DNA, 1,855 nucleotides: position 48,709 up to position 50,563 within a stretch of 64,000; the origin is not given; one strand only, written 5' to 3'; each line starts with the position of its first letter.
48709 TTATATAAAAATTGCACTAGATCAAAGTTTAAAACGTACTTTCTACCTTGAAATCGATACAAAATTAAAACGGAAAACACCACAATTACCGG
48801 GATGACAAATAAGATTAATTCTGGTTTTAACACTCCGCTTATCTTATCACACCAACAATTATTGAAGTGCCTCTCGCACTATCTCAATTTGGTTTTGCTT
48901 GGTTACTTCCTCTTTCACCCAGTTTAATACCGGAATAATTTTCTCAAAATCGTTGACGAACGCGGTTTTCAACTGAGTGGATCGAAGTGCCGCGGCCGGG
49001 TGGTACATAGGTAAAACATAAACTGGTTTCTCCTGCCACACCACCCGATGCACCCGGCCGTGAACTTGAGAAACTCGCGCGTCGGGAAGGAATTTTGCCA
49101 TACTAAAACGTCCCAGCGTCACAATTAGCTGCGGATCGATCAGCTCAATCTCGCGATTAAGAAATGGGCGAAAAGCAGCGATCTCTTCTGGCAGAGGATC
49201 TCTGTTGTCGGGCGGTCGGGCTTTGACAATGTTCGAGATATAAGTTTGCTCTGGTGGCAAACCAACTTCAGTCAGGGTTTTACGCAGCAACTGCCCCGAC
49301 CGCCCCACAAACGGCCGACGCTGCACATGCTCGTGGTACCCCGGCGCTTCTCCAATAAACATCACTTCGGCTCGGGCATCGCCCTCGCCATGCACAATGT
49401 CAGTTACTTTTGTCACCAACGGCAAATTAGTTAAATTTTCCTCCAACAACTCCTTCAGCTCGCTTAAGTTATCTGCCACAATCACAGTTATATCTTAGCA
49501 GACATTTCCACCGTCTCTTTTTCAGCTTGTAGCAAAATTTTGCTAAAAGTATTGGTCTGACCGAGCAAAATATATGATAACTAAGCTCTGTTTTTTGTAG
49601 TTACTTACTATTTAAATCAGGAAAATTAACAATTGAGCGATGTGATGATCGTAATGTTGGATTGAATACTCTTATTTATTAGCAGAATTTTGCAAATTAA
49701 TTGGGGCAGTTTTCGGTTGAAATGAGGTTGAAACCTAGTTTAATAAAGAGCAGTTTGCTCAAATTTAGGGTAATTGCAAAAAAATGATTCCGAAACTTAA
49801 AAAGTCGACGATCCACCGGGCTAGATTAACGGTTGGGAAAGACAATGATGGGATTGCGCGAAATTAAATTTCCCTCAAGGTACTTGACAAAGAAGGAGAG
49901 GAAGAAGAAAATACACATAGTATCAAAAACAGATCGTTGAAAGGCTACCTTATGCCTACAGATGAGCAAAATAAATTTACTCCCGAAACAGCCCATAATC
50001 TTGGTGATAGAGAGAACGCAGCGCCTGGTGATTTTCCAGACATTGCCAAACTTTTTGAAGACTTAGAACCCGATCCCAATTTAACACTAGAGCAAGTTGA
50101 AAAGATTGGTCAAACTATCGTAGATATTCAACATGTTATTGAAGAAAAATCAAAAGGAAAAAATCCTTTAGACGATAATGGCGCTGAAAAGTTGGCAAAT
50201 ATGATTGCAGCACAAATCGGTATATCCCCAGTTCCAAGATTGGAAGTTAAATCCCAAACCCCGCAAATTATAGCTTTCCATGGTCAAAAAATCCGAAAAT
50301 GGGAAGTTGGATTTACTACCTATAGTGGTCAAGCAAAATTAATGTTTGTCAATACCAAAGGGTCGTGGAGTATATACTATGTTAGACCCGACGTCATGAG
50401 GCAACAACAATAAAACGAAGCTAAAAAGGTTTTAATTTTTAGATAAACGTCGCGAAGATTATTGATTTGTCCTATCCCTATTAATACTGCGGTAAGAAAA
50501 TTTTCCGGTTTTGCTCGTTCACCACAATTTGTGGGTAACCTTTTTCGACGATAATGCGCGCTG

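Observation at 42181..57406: Repeated regulatory architecture: paired 16-bp perfect palindromes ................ spaced about 150 bp, plus a shared promoter/5'UTR driving three small acidic proteins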

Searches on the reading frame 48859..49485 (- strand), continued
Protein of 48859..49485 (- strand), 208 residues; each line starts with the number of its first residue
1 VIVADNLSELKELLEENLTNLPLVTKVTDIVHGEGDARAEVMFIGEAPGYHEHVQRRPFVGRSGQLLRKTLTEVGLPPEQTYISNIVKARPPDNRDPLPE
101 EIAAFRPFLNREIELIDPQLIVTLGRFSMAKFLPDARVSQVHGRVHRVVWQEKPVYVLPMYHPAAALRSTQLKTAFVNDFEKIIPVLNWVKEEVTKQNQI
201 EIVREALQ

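Call 78: find_encoding_contigs(protein=P0020, flank=10000, max_places=2)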
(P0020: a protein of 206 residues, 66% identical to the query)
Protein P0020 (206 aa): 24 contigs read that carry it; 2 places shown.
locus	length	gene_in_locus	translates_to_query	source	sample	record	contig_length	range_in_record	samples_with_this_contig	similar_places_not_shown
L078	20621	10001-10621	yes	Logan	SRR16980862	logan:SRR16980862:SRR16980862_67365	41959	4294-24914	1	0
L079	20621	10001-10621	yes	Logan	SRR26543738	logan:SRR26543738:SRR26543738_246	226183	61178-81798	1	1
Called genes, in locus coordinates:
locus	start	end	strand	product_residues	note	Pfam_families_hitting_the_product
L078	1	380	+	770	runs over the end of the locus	PF01138:RNase_PH, PF03725:RNase_PH_C, PF03726:PNPase (faint), PF01138:RNase_PH, PF00013:KH_1, PF00575:S1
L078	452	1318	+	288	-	-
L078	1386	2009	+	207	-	PF00081:Sod_Fe_N, PF02777:Sod_Fe_C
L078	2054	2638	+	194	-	PF13482:RNase_H_2 (weak)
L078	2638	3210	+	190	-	PF00293:NUDIX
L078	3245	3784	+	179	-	PF00293:NUDIX (weak)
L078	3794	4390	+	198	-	PF01931:NTPase_I-T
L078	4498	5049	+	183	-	-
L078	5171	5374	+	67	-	-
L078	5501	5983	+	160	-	PF02502:LacAB_rpiB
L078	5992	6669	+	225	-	PF00834:Ribul_P_3_epim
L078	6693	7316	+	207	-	PF18306:LDcluster4, PF03641:Lysine_decarbox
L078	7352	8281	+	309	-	PF00294:PfkB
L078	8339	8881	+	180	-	-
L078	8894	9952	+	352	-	PF13401:AAA_22 (faint), PF07724:AAA_2 (weak), PF07728:AAA_5, PF00004:AAA, PF22667:Lon_lid (weak)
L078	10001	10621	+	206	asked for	PF03167:UDG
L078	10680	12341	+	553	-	PF00753:Lactamase_B, PF12706:Lactamase_B_2 (weak), PF22505:RNase_J_b_CASP, PF17770:RNase_J_C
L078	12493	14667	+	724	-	PF17854:FtsK_alpha, PF01580:FtsK_SpoIIIE, PF09397:FtsK_gamma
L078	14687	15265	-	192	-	-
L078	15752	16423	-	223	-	PF18912:DZR_2 (weak), PF00156:Pribosyltran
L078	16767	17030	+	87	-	-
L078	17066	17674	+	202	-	PF00657:Lipase_GDSL, PF13472:Lipase_GDSL_2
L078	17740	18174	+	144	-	PF09424:YqeY, PF02637:GatB_Yqey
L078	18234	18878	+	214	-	PF13413:HTH_25, PF09136:Glucodextran_B (weak)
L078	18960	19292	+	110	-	-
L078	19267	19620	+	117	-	-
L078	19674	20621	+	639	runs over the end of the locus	PF01411:tRNA-synt_2c, PF07973:tRNA_SAD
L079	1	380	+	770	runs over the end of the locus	PF01138:RNase_PH, PF03725:RNase_PH_C, PF03726:PNPase (faint), PF01138:RNase_PH, PF00013:KH_1, PF00575:S1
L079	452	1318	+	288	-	-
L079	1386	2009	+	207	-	PF00081:Sod_Fe_N, PF02777:Sod_Fe_C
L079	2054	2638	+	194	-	PF13482:RNase_H_2 (weak)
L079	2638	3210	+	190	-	PF00293:NUDIX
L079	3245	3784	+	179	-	PF00293:NUDIX (weak)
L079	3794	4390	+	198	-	PF01931:NTPase_I-T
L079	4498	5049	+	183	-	-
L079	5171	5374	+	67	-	-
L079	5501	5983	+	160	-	PF02502:LacAB_rpiB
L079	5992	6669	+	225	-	PF00834:Ribul_P_3_epim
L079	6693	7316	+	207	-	PF18306:LDcluster4, PF03641:Lysine_decarbox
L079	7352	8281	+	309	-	PF00294:PfkB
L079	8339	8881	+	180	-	-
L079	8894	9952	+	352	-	PF13401:AAA_22 (faint), PF07724:AAA_2 (weak), PF07728:AAA_5, PF00004:AAA, PF22667:Lon_lid (weak)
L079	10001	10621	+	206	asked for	PF03167:UDG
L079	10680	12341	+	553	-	PF00753:Lactamase_B, PF12706:Lactamase_B_2 (weak), PF22505:RNase_J_b_CASP, PF17770:RNase_J_C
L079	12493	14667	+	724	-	PF17854:FtsK_alpha, PF01580:FtsK_SpoIIIE, PF09397:FtsK_gamma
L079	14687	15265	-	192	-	-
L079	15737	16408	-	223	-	PF18912:DZR_2 (weak), PF00156:Pribosyltran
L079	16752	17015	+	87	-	-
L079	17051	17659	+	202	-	PF00657:Lipase_GDSL, PF13472:Lipase_GDSL_2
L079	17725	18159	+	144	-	PF09424:YqeY, PF02637:GatB_Yqey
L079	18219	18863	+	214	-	PF13413:HTH_25, PF09136:Glucodextran_B (weak)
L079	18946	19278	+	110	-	-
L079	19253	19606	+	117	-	-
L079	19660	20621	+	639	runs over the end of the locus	PF01411:tRNA-synt_2c, PF07973:tRNA_SAD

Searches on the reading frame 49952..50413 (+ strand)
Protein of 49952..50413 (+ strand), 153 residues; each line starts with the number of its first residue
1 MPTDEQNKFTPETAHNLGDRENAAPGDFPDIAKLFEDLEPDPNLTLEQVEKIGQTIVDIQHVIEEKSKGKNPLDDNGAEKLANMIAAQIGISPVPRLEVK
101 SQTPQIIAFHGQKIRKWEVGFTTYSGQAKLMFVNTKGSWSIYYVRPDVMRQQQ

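Call 13: search_protein_families(library=pfam, proteins=[window:49952-50413:+], max_evalue=0.01)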
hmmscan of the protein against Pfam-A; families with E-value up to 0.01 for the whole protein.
window:49952-50413:+ (153 aa): 0 families

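Call 19: find_encoding_contigs(protein=window:49952-50413:+, flank=10000, max_places=10)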
Protein window:49952-50413:+ (153 aa): 1 contig read that carries it; 1 place shown.
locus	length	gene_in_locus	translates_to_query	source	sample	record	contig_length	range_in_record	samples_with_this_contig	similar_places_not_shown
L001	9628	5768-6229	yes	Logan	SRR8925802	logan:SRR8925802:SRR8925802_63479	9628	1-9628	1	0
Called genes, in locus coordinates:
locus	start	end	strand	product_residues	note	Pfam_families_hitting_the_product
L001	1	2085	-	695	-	?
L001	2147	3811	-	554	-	PF00753:Lactamase_B, PF12706:Lactamase_B_2 (weak), PF22505:RNase_J_b_CASP, PF17770:RNase_J_C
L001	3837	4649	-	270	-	-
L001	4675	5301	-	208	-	PF03167:UDG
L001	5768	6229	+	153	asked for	-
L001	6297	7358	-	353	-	PF07724:AAA_2 (weak), PF07728:AAA_5 (weak), PF00004:AAA, PF22667:Lon_lid (weak)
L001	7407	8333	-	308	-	PF00294:PfkB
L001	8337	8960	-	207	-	PF18306:LDcluster4, PF03641:Lysine_decarbox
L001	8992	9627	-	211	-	?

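Call 44: search_protein_families(library=phrogs, proteins=[window:49952-50413:+], max_evalue=0.1)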
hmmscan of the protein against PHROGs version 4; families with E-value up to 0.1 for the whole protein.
window:49952-50413:+ (153 aa): 1 family
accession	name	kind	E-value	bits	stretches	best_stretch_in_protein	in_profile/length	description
phrog_9676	-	unknown function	0.035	15.2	1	35-63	34-62/77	-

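Call 45: search_protein_families(library=ncbifam, proteins=[window:49952-50413:+], max_evalue=0.1)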
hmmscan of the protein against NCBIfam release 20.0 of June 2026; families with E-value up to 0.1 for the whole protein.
window:49952-50413:+ (153 aa): 0 families

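Call 70: find_homologous_proteins(query=window:49952-50413:+, max_evalue=0.001)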
Query window:49952-50413:+ (153 aa): 1 proteins with E <= 0.001 among 2 candidates.
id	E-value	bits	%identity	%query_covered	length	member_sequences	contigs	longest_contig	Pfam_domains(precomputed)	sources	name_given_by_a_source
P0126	1.9e-97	341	100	100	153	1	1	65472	-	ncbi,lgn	-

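Call 74: predict_structure(protein=window:49952-50413:+)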
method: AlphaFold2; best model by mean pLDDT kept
length: 153 residues; sequences in the alignment: 1
mean_pLDDT: 44.8   pTM: 0.34
mean pLDDT of the five models: 44.8, 44.1, 38.3, 35.9, 34.8
residues with pLDDT >= 90: 0; 70-90: 0; 50-70: 43; < 50: 110
segments of 3 or more residues with pLDDT < 50: 1-44, 66-80, 86-113, 122-125, 147-153
pLDDT, mean of each block of 10 residues (from residue 1): 36 42 35 38 48 53 48 45 46 39 42 52 51 53 49 28
secondary structure, 60 per line:
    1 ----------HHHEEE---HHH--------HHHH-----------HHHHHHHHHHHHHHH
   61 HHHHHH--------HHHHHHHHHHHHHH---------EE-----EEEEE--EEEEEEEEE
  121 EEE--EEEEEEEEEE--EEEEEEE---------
elements in order: E14-16 H31-34 H46-66 H75-88 E105-109 E112-123 E126-135 E138-144
